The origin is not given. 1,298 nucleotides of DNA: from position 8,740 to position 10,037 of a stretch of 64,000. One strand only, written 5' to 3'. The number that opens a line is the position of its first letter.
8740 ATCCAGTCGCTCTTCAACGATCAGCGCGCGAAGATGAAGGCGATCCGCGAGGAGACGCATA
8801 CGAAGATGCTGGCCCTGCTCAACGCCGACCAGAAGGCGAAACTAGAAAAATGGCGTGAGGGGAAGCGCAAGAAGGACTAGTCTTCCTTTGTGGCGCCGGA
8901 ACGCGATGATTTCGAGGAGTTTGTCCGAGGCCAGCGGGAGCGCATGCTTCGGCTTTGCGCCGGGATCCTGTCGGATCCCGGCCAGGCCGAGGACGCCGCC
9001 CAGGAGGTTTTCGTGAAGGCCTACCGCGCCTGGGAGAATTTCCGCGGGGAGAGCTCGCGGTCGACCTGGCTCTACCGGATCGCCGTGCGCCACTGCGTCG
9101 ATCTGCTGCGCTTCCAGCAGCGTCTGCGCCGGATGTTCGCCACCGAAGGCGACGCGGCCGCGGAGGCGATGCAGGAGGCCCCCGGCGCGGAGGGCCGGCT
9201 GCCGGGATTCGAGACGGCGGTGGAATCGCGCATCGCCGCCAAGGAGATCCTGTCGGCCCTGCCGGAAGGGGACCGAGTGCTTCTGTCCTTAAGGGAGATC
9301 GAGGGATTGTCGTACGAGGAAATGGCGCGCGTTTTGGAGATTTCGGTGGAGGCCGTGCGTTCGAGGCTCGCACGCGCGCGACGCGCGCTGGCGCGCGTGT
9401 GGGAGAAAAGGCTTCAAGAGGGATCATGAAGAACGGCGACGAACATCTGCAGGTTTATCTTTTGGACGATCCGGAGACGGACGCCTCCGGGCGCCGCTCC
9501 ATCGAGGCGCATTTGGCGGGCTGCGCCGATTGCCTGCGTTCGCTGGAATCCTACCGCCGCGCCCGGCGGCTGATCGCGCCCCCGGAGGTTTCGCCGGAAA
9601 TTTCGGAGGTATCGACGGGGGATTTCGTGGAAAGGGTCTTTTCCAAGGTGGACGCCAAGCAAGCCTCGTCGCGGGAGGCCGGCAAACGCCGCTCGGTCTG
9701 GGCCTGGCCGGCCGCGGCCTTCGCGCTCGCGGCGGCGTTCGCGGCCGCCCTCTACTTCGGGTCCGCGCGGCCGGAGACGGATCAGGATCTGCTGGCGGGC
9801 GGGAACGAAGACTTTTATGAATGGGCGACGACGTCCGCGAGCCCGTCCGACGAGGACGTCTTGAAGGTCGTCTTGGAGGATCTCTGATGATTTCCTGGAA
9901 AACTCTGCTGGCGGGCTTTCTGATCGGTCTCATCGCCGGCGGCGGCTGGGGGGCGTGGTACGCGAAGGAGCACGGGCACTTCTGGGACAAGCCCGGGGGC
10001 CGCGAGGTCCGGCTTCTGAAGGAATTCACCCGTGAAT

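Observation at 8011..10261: ECF sigma and ZAS anti-sigma pair embedded among three Spy/CpxP-like LTXXQ proteins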

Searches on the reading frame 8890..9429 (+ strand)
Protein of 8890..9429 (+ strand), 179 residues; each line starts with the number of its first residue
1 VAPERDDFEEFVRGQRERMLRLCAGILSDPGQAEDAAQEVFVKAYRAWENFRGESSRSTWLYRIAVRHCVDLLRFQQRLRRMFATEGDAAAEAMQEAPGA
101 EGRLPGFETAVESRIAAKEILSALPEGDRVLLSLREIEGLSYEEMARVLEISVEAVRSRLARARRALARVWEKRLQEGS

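Call 3: search_protein_families(library=pfam, proteins=[window:8890-9429:+], max_evalue=1)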
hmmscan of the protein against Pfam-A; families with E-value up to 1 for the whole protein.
window:8890-9429:+ (179 aa): 7 families
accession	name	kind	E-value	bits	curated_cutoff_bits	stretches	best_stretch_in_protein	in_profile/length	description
PF04542.20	Sigma70_r2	-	6.6e-16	58.3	24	1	17-78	7-70/71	Sigma-70 region 2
PF08281.18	Sigma70_r4_2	-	2.6e-15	56.2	25.7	1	118-167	5-54/54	Sigma-70, region 4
PF04545.22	Sigma70_r4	-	7.8e-09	35.4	24.1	1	121-167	2-48/50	Sigma-70, region 4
PF07638.17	Sigma70_ECF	-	4.1e-05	24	21.1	1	62-171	80-183/185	ECF sigma factor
PF13556.12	HTH_30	-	0.015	15.5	27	1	139-168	12-41/59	PucR C-terminal helix-turn-helix domain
PF22205.1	Csm6_6H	-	0.043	14.4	27.6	1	11-52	13-55/93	Csm6 6H domain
PF13404.12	HTH_AsnC-type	-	0.066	13.5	27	1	140-162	18-40/42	AsnC-type helix-turn-helix domain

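Call 4: search_protein_families(library=ncbifam, proteins=[window:8890-9429:+], max_evalue=1)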
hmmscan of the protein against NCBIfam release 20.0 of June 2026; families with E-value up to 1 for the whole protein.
window:8890-9429:+ (179 aa): 103 families (the best 25 are shown)
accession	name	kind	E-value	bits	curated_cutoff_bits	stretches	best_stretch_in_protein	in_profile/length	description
TIGR02939.1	RpoE_Sigma70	equivalog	4.1e-33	115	236.15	1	4-170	18-185/190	RNA polymerase sigma factor RpoE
NF008888.0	PRK11922.1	equivalog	4e-32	111.7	204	1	3-176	27-201/231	RNA polymerase sigma factor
TIGR02937.1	sigma70-ECF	superfamily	3.6e-27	95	42.9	1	7-168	2-162/165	sigma-70 family RNA polymerase sigma factor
NF007225.0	PRK09643.1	equivalog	4.5e-27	95.1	190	1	4-173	25-184/204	RNA polymerase sigma factor SigM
NF009176.0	PRK12524.1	equivalog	4.5e-27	95.1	264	1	17-174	37-187/196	RNA polymerase sigma factor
NF004113.0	PRK05602.1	equivalog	6.2e-27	94.6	208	1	7-173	46-203/211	RNA polymerase sigma factor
TIGR02983.1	SigE-fam_strep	subfamily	1.3e-25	90.2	141.55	1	4-172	4-159/162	SigE family RNA polymerase sigma factor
NF058625.1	sigma_PG0214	equivalog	2.3e-25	89.3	130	1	6-174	4-164/170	GFO_1088 family ECF-type sigma factor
NF006089.0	PRK08241.1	subfamily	8.4e-24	84.3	240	1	4-170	20-203/343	RNA polymerase subunit sigma-70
NF007223.0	PRK09641.1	equivalog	2.3e-23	83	209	1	4-170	16-183/187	RNA polymerase sigma factor SigW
NF006930.0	PRK09415.1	subfamily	1.1e-22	80.8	198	1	14-173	24-177/179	RNA polymerase factor sigma C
NF009166.1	PRK12513.1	equivalog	9.5e-22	77.6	206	1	5-169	21-184/193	RNA polymerase sigma factor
TIGR02960.1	SigX5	hypoth_equivalog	3.2e-21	75.9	264.75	1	5-170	4-189/322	RNA polymerase sigma-70 factor, TIGR02960 family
TIGR02948.1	SigW_bacill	equivalog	9.7e-21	74.7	243.1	1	4-169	16-182/187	RNA polymerase sigma factor SigW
TIGR02985.1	Sig70_bacteroi1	subfamily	3e-20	73.1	126.4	1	7-167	2-158/162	RNA polymerase sigma-70 factor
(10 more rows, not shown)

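Call 42: find_related_loci(query=A2, collection=genome_contigs, flank=6000)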
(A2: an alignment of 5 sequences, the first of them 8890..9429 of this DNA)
Query A2 (179 aa) in genome_contigs; peptide patterns used: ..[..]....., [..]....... (x = any residue, [..] = any of these).
600 stretches matched a pattern (row limit reached: there are more); 508 encode a relative of the query (tblastn E <= 1e-3); the best 80 are kept; 80 distinct loci.
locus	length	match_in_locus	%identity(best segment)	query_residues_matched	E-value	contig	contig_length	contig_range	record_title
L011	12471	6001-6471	45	4-164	1e-37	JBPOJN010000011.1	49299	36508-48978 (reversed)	MAG: Myxococcota bacterium isolate MAG_483 c_000000619024, whole genome shotgun sequence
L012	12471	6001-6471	40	8-167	2e-34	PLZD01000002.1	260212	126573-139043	MAG: Elusimicrobia bacterium isolate palsa_1176 73.20120700_P3D.185_contig_1054, whole genome shotgun sequence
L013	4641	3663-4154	39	1-167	6e-34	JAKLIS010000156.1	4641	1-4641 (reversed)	MAG: Elusimicrobia bacterium isolate RA.bin92 RA.bin92_156, whole genome shotgun sequence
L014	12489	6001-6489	43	4-167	3e-34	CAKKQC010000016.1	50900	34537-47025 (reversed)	bacterium isolate Hainich-H43-bin172-1 genome assembly, contig: H43-bin172_1_Hain_H43_02um_R3_172_length_50900_cov_19, w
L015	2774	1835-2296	40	8-165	9e-34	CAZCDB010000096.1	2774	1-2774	MAG TPA_asm: uncultured Planctomycetia bacterium isolate SRP150892_co2_175 genome assembly, contig: NODE_73604_length_27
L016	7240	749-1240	43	1-167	3e-33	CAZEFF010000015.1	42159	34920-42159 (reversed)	MAG TPA_asm: uncultured bacterium isolate SRP342105_co1_304 genome assembly, contig: NODE_1123_length_42159_cov_7.942452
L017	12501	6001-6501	38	2-175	2e-27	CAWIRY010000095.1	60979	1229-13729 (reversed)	MAG: uncultured delta proteobacterium isolate MFD03323.bin.1.124 genome assembly, contig: contig_35953, whole genome sho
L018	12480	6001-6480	39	6-178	4e-30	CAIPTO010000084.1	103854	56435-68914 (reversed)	MAG: uncultured Elusimicrobia bacterium isolate AM-2014-D8_bin-1076 genome assembly, contig: bin-1076:084/147, whole gen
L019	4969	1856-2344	44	8-173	9e-30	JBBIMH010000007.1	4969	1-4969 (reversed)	MAG: Nitrospirota bacterium isolate CYF170214_bin_228 NODE_4838_length_4969_cov_4.513228, whole genome shotgun sequence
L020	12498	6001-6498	37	8-170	7e-30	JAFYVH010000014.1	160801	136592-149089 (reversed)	MAG: Clostridia bacterium isolate RGIG7454 Water_buffalos_Colon-1__c597945, whole genome shotgun sequence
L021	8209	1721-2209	44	8-173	9e-30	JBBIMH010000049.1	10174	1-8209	MAG: Nitrospirota bacterium isolate CYF170214_bin_228 NODE_6663_length_10174_cov_13.091313, whole genome shotgun sequenc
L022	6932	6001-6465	41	8-164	3e-29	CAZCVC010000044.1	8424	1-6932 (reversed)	MAG TPA_asm: uncultured Planctomycetia bacterium isolate ERP125453_co2_369 genome assembly, contig: NODE_4216_length_842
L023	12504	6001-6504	40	8-172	2e-29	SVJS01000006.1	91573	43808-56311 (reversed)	MAG: Oscillospiraceae bacterium isolate SIG441 NODE_6001_length_91573_cov_1.958916, whole genome shotgun sequence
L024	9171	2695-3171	40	8-173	7e-29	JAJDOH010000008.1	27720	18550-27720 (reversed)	MAG: Deltaproteobacteria bacterium isolate MASpbin.1 k141_3300959, whole genome shotgun sequence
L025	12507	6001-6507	40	8-173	5e-29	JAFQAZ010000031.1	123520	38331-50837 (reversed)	MAG: Clostridia bacterium isolate RGIG1655 Goat_Cecum-1__c754619, whole genome shotgun sequence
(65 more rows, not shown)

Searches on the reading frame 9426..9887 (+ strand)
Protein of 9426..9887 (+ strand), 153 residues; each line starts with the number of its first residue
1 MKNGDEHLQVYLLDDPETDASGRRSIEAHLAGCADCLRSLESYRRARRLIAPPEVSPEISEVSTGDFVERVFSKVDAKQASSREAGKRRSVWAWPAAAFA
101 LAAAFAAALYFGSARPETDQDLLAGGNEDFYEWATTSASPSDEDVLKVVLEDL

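Call 3: search_protein_families(library=pfam, proteins=[window:9426-9887:+], max_evalue=1)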
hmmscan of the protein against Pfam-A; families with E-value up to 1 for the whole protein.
window:9426-9887:+ (153 aa): 4 families
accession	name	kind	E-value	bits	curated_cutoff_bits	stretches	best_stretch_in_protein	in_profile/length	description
PF13490.11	zf-HC2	-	0.00017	22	22.2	1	15-36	13-34/35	Putative zinc-finger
PF19328.4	DAP_DH_C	-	0.057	13.5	23.3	1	29-69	105-145/206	2,4-diaminopentanoate dehydrogenase C-terminal domain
PF25009.1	DUF7785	-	0.1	13.5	27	1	25-59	3-37/98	Domain of unknown function (DUF7785)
PF05734.16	DUF832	-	0.11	12.4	27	1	31-71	119-159/228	Herpesvirus protein of unknown function (DUF832)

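Call 4: search_protein_families(library=ncbifam, proteins=[window:9426-9887:+], max_evalue=1)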
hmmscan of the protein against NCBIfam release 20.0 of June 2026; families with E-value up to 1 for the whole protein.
window:9426-9887:+ (153 aa): 4 families
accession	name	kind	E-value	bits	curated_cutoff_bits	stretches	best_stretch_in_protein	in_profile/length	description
NF052375.1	antisigma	equivalog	7.6e-08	32.6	100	1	19-123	11-117/217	anti-sigma factor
TIGR03988.1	antisig_RsrA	equivalog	1e-05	25.5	62.5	1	9-51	8-50/77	mycothiol system anti-sigma-R factor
NF038083.1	CU044_5270_fam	subfamily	0.0016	18.3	100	1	81-117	22-57/284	CU044_5270 family protein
NF040740.1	ornith_Ord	equivalog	0.038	13.4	400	1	28-69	241-282/335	2,4-diaminopentanoate dehydrogenase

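Call 7: find_homologous_proteins(query=window:9426-9887:+, max_evalue=0.001)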
Query window:9426-9887:+ (153 aa): 10 proteins with E <= 0.001 among 3616 candidates.
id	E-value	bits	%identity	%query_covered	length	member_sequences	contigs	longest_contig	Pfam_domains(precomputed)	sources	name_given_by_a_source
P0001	4.3e-87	307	93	100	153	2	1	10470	-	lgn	-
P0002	1.6e-83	296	92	100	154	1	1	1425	-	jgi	-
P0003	8.2e-50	186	65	99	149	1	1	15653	PF13490.12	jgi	jgi:predicted anti-sigma-YlaC factor YlaD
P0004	4.0e-48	181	63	100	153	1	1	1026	PF13490.12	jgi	jgi:hypothetical protein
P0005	3.0e-46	175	62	100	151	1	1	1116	PF13490.12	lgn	-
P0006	8.6e-46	173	61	100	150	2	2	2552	-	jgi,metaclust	metaclust:\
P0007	2.9e-44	168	60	100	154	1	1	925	PF13490.12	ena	-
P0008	6.3e-42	161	59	100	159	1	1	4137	PF13490.12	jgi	jgi:predicted anti-sigma-YlaC factor YlaD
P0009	7.8e-37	144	55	100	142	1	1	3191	-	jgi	jgi:anti-sigma factor RsiW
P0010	3.3e-32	129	52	97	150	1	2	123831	-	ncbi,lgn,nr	ncbi:MAG TPA: zf-HC2 domain-containing protein [bacterium]|nr:zf-HC2 domain-containing protein [bact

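Call 9: find_encoding_contigs(protein=P0010, flank=5000, max_places=3)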
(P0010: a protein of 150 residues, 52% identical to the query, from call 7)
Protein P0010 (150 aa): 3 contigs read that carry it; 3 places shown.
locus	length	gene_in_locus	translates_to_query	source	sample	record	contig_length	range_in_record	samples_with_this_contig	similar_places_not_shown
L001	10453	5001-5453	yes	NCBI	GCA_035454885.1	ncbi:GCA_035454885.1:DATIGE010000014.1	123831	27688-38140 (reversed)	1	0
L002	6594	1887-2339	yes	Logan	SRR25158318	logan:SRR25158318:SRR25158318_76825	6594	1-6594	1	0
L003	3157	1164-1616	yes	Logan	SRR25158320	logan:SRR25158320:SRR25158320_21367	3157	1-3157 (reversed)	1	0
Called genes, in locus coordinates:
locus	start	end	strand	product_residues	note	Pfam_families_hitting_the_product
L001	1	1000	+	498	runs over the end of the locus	PF00329:Complex1_30kDa (weak), PF00374:NiFeSe_Hases (faint), PF00346:Complex1_49kDa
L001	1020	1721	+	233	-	PF01058:Oxidored_q6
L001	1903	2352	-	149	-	PF13499:EF-hand_7 (faint), PF00036:EF-hand_1 (faint), PF13202:EF-hand_5 (faint), PF13405:EF-hand_6 (faint)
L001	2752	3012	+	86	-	-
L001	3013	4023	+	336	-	-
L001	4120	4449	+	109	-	PF16231:DUF4890 (faint), PF07813:LTXXQ (faint)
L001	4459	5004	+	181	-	PF04542:Sigma70_r2, PF08281:Sigma70_r4_2, PF04545:Sigma70_r4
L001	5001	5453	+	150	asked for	-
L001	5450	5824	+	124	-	-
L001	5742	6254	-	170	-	PF00383:dCMP_cyt_deam_1, PF14437:MafB19-deam, PF14439:Bd3614-deam (weak)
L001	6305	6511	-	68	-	-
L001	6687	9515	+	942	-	PF00069:Pkinase, PF07714:PK_Tyr_Ser-Thr, PF13374:TPR_10 (faint), PF17874:TPR_MalT, PF00515:TPR_1 (faint), PF13424:TPR_12, PF17874:TPR_MalT (weak)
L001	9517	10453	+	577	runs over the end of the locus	PF01590:GAF, PF13185:GAF_2, PF13492:GAF_3, PF00158:Sigma54_activat, PF14532:Sigma54_activ_2, PF25601:AAA_lid_14, PF02954:HTH_8, PF02954:HTH_8, +5 more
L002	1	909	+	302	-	?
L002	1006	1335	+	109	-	PF16231:DUF4890 (faint), PF07813:LTXXQ (faint)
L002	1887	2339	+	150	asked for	-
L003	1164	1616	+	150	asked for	-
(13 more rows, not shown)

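Call 10: find_encoding_contigs(protein=P0003, flank=5000, max_places=3)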
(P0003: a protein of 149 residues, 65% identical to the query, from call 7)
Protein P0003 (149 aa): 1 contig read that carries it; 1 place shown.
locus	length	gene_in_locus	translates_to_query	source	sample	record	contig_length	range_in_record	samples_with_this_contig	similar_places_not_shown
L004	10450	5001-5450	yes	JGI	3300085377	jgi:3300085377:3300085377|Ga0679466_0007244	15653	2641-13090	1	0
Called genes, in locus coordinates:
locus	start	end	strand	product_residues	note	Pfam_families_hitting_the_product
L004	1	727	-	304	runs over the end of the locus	PF00749:tRNA-synt_1c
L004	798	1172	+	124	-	-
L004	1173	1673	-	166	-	-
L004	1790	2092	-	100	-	-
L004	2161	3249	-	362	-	PF01594:AI-2E_transport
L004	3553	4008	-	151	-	PF13499:EF-hand_7 (faint), PF00036:EF-hand_1 (faint), PF13202:EF-hand_5 (faint), PF13405:EF-hand_6 (faint)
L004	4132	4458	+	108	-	PF07813:LTXXQ (faint)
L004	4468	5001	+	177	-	PF04542:Sigma70_r2, PF07638:Sigma70_ECF (weak), PF08281:Sigma70_r4_2, PF04545:Sigma70_r4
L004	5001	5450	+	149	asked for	PF13490:zf-HC2 (faint)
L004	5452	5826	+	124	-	PF07813:LTXXQ (faint)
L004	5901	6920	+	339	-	PF02412:TSP_3 (weak)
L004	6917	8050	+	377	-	-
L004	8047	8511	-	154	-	PF00383:dCMP_cyt_deam_1, PF14437:MafB19-deam, PF14439:Bd3614-deam (weak)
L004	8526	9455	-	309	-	PF02558:ApbA, PF08546:ApbA_C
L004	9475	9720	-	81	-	PF07927:HicA_toxin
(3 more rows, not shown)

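Call 11: find_encoding_contigs(protein=P0001, flank=5000, max_places=3)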
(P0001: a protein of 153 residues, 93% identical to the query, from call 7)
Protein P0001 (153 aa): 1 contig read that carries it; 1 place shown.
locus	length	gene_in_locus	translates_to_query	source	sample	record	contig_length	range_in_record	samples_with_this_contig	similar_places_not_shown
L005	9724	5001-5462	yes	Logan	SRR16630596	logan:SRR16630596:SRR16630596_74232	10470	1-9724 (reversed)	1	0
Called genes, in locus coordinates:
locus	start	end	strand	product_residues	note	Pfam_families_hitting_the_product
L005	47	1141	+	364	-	PF01594:AI-2E_transport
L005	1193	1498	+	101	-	PF19029:DUF883_C (weak)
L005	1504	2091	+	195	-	PF07332:Phage_holin_3_6 (weak)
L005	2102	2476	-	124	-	-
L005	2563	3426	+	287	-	PF13370:Fer4_13, PF00753:Lactamase_B (weak)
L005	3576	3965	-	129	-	PF13801:Metal_resist (weak), PF07813:LTXXQ (faint)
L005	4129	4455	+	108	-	PF07813:LTXXQ (faint)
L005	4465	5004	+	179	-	PF04542:Sigma70_r2, PF08281:Sigma70_r4_2, PF04545:Sigma70_r4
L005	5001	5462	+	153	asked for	-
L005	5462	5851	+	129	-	-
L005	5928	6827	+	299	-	PF02412:TSP_3 (faint)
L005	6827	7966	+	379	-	-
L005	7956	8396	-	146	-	PF00383:dCMP_cyt_deam_1, PF14437:MafB19-deam, PF14439:Bd3614-deam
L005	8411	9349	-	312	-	PF02558:ApbA, PF08546:ApbA_C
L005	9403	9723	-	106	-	?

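Call 19: find_encoding_contigs(protein=P0008, flank=5000, max_places=2)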
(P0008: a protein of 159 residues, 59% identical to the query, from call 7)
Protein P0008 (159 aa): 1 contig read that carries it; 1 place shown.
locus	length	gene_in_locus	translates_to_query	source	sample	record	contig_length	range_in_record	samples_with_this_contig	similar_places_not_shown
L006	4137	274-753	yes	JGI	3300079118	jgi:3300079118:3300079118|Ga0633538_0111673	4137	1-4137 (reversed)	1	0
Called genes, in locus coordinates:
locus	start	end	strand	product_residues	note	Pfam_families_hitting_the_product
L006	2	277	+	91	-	?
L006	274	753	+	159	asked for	PF13490:zf-HC2 (faint)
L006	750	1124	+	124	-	PF13801:Metal_resist (weak), PF07813:LTXXQ (faint)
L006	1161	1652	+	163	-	-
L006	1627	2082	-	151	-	PF00383:dCMP_cyt_deam_1, PF14437:MafB19-deam, PF14439:Bd3614-deam (weak)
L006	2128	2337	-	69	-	-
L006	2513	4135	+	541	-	?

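Call 20: find_encoding_contigs(protein=P0009, flank=5000, max_places=2)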
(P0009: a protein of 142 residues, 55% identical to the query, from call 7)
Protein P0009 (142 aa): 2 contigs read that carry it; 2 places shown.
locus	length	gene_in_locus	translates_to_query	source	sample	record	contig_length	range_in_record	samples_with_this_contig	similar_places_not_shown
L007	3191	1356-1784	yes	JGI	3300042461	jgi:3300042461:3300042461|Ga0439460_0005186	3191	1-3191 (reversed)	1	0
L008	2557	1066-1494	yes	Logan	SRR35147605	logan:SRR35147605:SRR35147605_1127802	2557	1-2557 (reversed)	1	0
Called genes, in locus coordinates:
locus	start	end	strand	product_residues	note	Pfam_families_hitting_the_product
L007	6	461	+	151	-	-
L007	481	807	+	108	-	PF07813:LTXXQ (weak)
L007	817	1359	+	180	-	PF04542:Sigma70_r2, PF07638:Sigma70_ECF (weak), PF08281:Sigma70_r4_2, PF04545:Sigma70_r4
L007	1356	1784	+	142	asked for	-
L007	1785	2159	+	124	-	PF13801:Metal_resist (weak)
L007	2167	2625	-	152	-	PF00383:dCMP_cyt_deam_1, PF14437:MafB19-deam, PF14439:Bd3614-deam (weak)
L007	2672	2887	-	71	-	-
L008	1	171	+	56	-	?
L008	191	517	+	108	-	PF07813:LTXXQ (weak)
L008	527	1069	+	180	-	PF04542:Sigma70_r2, PF07638:Sigma70_ECF (weak), PF08281:Sigma70_r4_2, PF04545:Sigma70_r4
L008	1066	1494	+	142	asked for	-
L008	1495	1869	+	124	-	PF13801:Metal_resist (weak)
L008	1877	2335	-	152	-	PF00383:dCMP_cyt_deam_1, PF14437:MafB19-deam, PF14439:Bd3614-deam (weak)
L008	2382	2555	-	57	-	?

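Call 21: find_encoding_contigs(protein=P0006, flank=5000, max_places=2)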
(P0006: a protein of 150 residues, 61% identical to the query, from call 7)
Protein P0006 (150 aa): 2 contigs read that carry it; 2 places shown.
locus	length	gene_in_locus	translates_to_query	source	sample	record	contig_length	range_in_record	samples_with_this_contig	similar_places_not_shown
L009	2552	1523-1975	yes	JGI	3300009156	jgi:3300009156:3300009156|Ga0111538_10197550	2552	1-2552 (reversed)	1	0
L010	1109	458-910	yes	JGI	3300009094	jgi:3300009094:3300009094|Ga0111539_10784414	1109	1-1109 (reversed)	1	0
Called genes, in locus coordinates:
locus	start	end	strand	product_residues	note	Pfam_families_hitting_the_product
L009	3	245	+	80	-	?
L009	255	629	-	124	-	-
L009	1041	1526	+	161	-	PF04542:Sigma70_r2, PF07638:Sigma70_ECF (weak), PF08281:Sigma70_r4_2, PF04545:Sigma70_r4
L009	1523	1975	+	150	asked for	-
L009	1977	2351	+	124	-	-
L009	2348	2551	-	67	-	?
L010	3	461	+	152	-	?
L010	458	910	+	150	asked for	-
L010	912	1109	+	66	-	?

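Call 72: search_solved_structures(query=A4, max_evalue=10, show_alignments=2)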
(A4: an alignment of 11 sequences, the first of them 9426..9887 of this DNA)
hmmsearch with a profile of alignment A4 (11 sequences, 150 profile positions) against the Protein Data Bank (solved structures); distinct sequences matched with E-value up to 10: 5.
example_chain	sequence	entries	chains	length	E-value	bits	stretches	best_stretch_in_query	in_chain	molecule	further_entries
5wuq_C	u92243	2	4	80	0.0097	19.1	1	20-75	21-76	Anti-sigma-W factor RsiW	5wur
3hug_B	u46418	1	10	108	0.013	18.7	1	19-40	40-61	PROBABLE CONSERVED MEMBRANE PROTEIN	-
2na0_A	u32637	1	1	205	0.87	12.8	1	33-76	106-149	Guanylyl cyclase-activating protein 1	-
6vwe_A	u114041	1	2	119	1.6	11.9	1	31-60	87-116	Transcriptional regulator, PadR-like family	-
7qep_C5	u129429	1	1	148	1.8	11.7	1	44-108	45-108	RIBOSOMAL PROTEIN S15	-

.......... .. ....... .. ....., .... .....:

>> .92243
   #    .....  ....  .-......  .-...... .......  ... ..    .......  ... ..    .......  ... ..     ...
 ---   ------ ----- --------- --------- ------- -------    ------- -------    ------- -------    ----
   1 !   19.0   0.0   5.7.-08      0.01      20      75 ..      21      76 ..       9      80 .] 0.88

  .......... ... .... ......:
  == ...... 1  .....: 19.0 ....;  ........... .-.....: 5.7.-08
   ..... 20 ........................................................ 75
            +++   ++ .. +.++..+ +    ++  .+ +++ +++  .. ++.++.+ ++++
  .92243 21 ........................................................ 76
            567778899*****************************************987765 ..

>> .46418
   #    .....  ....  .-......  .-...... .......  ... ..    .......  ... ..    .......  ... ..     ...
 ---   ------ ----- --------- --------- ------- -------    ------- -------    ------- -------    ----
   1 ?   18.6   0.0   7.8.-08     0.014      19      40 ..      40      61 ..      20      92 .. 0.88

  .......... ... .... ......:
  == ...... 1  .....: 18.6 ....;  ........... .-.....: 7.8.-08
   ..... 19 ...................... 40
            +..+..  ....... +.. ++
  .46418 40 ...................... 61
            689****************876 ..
